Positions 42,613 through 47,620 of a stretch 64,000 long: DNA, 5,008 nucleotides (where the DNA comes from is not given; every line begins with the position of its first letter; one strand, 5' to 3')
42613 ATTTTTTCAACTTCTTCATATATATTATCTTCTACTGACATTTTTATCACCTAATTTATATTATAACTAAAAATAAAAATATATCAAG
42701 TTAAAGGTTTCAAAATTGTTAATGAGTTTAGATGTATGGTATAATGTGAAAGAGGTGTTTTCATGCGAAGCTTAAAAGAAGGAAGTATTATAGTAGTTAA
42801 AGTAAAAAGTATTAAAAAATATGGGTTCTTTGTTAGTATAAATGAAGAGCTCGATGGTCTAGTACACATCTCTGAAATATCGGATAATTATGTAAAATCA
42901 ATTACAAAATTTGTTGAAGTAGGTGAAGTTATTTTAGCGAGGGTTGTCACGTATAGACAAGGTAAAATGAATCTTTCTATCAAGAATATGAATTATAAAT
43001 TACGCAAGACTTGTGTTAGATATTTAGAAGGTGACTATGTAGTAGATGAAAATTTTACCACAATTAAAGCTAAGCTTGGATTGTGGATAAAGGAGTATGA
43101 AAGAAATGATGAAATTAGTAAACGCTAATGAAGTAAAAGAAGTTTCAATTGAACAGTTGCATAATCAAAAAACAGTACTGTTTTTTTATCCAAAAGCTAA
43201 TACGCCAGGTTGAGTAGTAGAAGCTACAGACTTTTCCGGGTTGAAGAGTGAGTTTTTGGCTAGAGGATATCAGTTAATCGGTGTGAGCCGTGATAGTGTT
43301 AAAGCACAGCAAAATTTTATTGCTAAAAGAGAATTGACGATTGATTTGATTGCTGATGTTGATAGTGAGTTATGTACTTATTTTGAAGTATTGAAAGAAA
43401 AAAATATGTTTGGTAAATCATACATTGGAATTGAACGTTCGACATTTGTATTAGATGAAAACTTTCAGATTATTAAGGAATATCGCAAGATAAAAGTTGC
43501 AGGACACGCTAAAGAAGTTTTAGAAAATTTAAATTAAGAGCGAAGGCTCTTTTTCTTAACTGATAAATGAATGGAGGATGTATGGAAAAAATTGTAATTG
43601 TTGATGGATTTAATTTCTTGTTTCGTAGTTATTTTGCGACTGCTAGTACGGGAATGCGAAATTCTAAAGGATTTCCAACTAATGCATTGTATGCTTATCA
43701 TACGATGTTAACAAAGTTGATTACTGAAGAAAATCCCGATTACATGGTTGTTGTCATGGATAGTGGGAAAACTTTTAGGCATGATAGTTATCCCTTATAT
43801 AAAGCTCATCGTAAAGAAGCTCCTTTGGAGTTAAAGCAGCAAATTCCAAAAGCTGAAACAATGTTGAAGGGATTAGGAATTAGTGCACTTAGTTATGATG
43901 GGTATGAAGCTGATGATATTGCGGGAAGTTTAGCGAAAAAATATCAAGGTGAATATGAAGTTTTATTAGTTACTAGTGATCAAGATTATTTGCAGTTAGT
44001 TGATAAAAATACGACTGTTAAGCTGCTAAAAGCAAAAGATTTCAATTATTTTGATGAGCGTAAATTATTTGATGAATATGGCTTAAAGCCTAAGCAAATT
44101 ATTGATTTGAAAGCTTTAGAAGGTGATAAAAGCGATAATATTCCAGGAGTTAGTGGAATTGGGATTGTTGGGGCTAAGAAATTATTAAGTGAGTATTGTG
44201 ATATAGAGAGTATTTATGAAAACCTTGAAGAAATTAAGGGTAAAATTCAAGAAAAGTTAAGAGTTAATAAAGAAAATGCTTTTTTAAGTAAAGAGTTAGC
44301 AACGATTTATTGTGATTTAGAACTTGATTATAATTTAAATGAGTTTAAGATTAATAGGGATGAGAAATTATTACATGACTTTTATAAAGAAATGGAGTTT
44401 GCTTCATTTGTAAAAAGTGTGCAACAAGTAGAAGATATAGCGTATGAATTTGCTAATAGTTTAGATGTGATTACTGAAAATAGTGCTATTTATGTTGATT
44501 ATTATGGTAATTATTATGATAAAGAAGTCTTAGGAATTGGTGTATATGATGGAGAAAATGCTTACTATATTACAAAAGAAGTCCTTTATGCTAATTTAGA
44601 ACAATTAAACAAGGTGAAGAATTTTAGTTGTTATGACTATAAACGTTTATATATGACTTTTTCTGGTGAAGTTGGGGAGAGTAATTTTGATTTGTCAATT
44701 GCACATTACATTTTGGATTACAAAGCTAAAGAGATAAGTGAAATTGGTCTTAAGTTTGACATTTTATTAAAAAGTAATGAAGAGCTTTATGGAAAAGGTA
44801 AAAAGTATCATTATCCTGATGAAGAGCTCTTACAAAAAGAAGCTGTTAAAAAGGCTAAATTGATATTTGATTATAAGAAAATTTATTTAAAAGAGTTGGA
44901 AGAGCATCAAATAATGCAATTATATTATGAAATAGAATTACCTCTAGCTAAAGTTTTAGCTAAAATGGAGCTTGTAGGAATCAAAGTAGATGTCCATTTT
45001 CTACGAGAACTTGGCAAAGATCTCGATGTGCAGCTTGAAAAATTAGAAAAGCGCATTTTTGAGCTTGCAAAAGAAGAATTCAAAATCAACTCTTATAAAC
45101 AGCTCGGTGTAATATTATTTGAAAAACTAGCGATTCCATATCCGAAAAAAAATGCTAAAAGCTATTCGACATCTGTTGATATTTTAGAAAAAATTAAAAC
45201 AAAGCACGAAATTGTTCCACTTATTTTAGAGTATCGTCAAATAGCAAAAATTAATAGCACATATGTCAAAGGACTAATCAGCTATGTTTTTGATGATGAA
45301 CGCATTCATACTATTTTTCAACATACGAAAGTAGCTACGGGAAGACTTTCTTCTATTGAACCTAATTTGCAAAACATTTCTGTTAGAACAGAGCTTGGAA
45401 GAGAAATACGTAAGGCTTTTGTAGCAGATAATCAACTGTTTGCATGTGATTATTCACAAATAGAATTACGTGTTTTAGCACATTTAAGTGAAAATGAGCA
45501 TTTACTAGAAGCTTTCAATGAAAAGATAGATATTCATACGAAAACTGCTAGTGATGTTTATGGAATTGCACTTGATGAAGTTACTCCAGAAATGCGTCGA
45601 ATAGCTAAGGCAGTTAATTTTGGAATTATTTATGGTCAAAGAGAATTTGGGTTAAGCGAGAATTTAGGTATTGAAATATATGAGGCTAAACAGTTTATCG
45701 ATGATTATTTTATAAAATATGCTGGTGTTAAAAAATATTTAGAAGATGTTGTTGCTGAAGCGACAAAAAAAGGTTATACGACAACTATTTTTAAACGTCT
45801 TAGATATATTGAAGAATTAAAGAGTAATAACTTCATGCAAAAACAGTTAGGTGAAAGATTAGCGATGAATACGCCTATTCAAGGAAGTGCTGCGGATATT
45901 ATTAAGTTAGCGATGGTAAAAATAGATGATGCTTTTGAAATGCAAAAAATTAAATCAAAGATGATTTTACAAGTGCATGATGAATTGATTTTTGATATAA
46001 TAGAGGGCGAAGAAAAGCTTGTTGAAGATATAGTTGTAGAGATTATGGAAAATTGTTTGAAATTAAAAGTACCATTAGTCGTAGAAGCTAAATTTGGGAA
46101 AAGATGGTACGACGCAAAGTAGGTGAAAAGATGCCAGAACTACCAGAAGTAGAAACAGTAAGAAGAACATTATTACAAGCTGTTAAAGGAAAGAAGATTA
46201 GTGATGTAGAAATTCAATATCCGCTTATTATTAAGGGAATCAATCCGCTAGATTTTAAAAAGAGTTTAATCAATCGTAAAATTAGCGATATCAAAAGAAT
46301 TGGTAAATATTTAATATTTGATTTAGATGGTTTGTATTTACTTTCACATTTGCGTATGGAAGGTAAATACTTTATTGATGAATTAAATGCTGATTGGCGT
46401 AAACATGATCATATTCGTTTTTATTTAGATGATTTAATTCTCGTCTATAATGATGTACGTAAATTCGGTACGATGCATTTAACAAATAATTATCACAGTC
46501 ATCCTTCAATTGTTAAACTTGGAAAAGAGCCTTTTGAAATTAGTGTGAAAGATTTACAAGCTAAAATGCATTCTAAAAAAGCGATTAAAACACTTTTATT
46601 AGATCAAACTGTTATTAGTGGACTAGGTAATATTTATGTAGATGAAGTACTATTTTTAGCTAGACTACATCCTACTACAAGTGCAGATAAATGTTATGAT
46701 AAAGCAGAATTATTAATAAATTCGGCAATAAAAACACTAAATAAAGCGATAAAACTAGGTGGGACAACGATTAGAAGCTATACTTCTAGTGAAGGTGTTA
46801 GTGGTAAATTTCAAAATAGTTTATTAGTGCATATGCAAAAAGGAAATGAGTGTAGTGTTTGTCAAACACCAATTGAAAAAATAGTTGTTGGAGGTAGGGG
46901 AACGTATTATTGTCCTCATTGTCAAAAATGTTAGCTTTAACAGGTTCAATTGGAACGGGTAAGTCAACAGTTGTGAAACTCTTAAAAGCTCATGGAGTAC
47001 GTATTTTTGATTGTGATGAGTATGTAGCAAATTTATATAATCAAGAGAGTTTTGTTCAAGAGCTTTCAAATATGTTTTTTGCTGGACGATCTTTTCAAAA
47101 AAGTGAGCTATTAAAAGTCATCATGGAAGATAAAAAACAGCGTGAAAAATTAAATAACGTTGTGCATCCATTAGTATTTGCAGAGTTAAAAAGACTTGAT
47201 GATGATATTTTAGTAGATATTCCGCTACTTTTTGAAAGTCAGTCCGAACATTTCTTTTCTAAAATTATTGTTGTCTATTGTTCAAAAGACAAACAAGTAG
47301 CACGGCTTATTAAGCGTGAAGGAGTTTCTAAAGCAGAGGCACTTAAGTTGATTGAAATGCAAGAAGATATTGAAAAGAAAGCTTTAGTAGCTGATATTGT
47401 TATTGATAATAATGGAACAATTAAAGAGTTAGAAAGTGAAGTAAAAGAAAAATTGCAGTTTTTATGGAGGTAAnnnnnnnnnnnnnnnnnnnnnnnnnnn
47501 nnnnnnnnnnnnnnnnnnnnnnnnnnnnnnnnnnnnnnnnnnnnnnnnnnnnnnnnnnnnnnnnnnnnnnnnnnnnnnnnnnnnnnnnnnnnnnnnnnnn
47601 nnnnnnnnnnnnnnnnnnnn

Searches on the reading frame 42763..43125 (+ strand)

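Call 12: search_protein_families(library=pfam, max_evalue=0.01, proteins=[window:42763-43125:+])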
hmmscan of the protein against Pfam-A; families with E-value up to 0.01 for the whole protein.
window:42763-43125:+ (121 aa): 4 families
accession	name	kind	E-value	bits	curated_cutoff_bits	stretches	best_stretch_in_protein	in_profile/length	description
PF00575.29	S1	-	1.5e-10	41.7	22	1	5-72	3-72/74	S1 RNA binding domain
PF23459.1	S1_RRP5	-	1.4e-05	26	27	1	4-69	1-66/72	RRP5 S1 domain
PF21710.3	Spt6_S1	-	3.9e-05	24.3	27.5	1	2-70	12-83/91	Spt6, S1/OB domain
PF24685.1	OB_RRP5_4th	-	0.0017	18.8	31.5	1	20-66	24-73/92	RRP5 OB-fold domain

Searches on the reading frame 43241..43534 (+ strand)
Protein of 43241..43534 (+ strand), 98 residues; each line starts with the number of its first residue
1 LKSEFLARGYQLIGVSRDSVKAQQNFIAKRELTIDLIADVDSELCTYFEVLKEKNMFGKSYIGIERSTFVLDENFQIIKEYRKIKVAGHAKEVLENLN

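Call 12: search_protein_families(library=pfam, max_evalue=0.01, proteins=[window:43241-43534:+])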
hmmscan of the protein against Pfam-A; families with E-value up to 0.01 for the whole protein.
window:43241-43534:+ (98 aa): 2 families
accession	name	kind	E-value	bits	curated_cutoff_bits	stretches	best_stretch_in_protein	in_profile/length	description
PF00578.27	AhpC-TSA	-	1.3e-12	48.2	26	1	3-77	53-121/124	AhpC/TSA family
PF08534.16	Redoxin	-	0.003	17.8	26.6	1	4-84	57-135/148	Redoxin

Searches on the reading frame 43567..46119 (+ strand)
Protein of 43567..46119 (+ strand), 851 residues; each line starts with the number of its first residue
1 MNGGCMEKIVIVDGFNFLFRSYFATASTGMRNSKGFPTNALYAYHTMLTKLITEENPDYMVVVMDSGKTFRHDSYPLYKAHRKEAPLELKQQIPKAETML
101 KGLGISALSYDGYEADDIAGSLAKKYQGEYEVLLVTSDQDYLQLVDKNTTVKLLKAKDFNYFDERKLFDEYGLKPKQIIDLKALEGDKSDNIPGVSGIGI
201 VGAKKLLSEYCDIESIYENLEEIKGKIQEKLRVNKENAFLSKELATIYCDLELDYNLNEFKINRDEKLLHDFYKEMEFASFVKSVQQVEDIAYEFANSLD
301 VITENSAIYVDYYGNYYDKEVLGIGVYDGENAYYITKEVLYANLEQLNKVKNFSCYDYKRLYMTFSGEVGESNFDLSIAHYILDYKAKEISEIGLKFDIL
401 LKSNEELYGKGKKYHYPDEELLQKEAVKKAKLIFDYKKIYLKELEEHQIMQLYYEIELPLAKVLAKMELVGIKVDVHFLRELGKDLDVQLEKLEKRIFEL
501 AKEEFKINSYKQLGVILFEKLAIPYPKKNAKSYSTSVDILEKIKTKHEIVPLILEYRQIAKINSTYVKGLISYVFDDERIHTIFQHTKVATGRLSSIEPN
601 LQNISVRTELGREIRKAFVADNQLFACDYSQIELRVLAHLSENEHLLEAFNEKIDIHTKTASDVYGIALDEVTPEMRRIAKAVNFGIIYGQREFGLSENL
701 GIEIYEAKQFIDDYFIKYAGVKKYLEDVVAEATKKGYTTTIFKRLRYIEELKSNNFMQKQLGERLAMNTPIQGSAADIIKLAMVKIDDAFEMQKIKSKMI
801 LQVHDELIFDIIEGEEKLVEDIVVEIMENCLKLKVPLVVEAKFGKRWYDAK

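Call 12: search_protein_families(library=pfam, max_evalue=0.01, proteins=[window:43567-46119:+])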
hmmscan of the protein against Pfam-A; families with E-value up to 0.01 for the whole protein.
window:43567-46119:+ (851 aa): 4 families
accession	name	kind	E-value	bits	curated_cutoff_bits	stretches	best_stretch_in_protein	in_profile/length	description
PF00476.26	DNA_pol_A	-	9.7e-149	495.9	34.3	1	478-849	3-381/381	DNA polymerase family A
PF02739.22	5_3_exonuc_N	-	1.3e-50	171.8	34.3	1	8-172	1-164/164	5'-3' exonuclease, N-terminal resolvase-like domain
PF01367.25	5_3_exonuc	-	1.8e-31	109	40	1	174-264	2-93/97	5'-3' exonuclease, C-terminal SAM fold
PF22619.2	DNA_polI_exo1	-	1.3e-15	57.8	27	1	314-434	8-138/140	DNA polymerase I, ribonuclease H-like domain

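Call 46: find_homologous_proteins(query=window:43567-46119:+, max_evalue=1e-50)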
Query window:43567-46119:+ (851 aa): 7476 proteins with E <= 1e-50 among 8000 candidates; the best 120 are listed.
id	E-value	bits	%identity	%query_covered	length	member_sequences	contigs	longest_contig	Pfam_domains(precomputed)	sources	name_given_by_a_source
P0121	0.0e+0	1849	100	99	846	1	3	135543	PF01367.26,PF02739.23,PF22619.3,PF00476.27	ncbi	-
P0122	0.0e+0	1084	60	99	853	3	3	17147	PF01367.26,PF02739.23,PF22619.3,PF00476.27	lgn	-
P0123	2.3e-257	874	51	99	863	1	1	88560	PF01367.26,PF02739.23,PF22619.3,PF00476.27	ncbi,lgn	-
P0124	5.5e-257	873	51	99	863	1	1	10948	PF01367.26,PF02739.23,PF22619.3,PF00476.27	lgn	-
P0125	2.6e-254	864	50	99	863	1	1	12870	PF01367.26,PF02739.23,PF22619.3,PF00476.27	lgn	-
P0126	9.6e-251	853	50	99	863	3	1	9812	PF01367.26,PF02739.23,PF22619.3,PF00476.27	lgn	-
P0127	1.8e-249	848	50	99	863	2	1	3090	PF01367.26,PF02739.23,PF22619.3,PF00476.27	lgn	-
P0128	4.4e-248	844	49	99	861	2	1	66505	PF01367.26,PF02739.23,PF22619.3,PF00476.27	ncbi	-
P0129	5.3e-246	837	49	99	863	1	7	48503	PF01367.26,PF02739.23,PF22619.3,PF00476.27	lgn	-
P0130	5.6e-246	837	49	99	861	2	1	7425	PF01367.26,PF02739.23,PF22619.3,PF00476.27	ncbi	-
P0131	3.3e-245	834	50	99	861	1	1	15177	PF01367.26,PF02739.23,PF22619.3,PF00476.27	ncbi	-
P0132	1.7e-243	829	48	99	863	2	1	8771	PF01367.26,PF02739.23,PF22619.3,PF00476.27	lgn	-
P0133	6.7e-238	810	47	99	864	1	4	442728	PF01367.26,PF02739.23,PF22619.3,PF00476.27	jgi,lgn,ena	-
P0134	3.3e-237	808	48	99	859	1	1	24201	PF01367.26,PF02739.23,PF22619.3,PF00476.27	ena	-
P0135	1.6e-234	799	48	99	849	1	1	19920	PF01367.26,PF02739.23,PF22619.3,PF00476.27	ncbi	-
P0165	8.6e-233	793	49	99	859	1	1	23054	PF01367.26,PF02739.23,PF22619.3,PF00476.27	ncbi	-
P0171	1.8e-232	792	47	99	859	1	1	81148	PF01367.26,PF02739.23,PF22619.3,PF00476.27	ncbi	-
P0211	3.5e-228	778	49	99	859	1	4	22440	PF01367.26,PF02739.23,PF22619.3,PF00476.27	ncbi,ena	-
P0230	9.0e-227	773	46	99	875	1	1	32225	PF01367.26,PF02739.23,PF22619.3,PF00476.27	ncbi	-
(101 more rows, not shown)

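Call 47: list_cluster_members(proteins=[P0121, P0123, P0128, P0130, P0131, P0135, P0165, P0171, P0211, P0230])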
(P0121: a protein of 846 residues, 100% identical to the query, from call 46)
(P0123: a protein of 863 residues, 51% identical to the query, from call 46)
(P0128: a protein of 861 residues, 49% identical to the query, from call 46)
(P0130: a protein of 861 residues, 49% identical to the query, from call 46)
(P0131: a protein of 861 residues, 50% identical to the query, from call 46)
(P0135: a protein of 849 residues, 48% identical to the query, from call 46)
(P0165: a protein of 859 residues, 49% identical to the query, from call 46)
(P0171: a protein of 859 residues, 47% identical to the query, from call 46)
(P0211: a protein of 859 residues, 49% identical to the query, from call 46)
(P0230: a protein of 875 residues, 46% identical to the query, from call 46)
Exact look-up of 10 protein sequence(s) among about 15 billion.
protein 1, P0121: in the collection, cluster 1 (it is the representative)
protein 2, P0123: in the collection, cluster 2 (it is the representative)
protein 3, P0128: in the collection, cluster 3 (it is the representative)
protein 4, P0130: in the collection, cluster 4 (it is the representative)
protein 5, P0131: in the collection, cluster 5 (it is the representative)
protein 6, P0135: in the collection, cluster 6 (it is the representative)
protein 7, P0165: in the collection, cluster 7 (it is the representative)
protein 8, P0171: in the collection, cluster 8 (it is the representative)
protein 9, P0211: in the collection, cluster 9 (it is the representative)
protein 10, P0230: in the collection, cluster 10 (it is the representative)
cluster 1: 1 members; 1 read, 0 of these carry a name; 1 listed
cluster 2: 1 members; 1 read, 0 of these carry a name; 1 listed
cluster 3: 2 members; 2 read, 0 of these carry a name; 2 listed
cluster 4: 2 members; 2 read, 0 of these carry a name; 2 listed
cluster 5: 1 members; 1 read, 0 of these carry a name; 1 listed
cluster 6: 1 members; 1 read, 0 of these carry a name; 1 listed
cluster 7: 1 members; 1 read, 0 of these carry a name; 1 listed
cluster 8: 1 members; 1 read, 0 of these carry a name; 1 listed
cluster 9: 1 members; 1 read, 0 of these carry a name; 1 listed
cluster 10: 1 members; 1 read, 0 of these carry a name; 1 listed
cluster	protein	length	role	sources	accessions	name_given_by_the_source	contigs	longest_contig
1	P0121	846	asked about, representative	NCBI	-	-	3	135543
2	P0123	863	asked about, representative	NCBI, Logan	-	-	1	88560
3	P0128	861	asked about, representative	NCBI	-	-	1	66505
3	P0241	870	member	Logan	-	-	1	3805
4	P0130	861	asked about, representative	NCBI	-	-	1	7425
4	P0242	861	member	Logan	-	-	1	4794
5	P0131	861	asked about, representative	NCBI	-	-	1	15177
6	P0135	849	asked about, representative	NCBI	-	-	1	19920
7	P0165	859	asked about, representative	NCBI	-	-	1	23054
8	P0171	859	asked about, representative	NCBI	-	-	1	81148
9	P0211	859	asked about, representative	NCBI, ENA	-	-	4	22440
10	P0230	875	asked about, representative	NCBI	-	-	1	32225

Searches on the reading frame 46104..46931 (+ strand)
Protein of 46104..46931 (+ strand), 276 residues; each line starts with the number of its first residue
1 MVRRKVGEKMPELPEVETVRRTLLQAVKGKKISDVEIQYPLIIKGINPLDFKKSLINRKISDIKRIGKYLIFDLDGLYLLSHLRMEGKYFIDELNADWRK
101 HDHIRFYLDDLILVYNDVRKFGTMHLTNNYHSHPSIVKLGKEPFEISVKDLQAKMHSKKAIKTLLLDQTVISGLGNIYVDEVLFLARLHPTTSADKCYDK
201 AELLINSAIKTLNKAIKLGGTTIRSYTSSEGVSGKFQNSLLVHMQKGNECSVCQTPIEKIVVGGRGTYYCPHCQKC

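Call 16: search_protein_families(library=ncbifam, max_evalue=0.00001, proteins=[window:46104-46931:+])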
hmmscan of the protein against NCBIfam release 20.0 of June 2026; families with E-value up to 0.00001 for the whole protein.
window:46104-46931:+ (276 aa): 7 families
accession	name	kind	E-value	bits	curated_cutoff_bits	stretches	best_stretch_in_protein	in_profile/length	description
TIGR00577.1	fpg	equivalog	6.2e-90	301.3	203.3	1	10-274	1-276/276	DNA-formamidopyrimidine glycosylase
NF002211.1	PRK01103.1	equivalog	4.3e-86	288.9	212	1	10-275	1-274/274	bifunctional DNA-formamidopyrimidine glycosylase/DNA-(apurinic or apyrimidinic site) lyase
NF010551.0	PRK13945.1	equivalog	2.6e-61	207.5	348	1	10-275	1-282/282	DNA-formamidopyrimidine glycosylase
NF011385.0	PRK14810.1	equivalog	2.7e-61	207.4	423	1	10-275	1-272/272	DNA-formamidopyrimidine glycosylase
NF011386.0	PRK14811.1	equivalog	2.1e-55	187.8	414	1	10-275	1-263/269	DNA-formamidopyrimidine glycosylase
NF007763.0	PRK10445.1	equivalog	5.9e-27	94.7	252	1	10-275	1-263/263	endonuclease VIII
NF040775.1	endonuc_Nei2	equivalog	3.3e-21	75.9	400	1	14-275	2-252/252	endonuclease VIII Nei2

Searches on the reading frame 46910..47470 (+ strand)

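Call 17: search_protein_families(library=ncbifam, max_evalue=0.00001, proteins=[window:46910-47470:+])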
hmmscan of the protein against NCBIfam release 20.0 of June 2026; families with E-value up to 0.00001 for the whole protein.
window:46910-47470:+ (187 aa): 2 families
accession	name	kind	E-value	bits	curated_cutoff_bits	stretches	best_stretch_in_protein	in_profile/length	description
TIGR00152.1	TIGR00152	equivalog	2.8e-36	125.1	65.55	1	8-179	2-187/188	dephospho-CoA kinase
NF002879.0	PRK03333.1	equivalog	3.7e-27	95.4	215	1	8-180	4-188/395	dephospho-CoA kinase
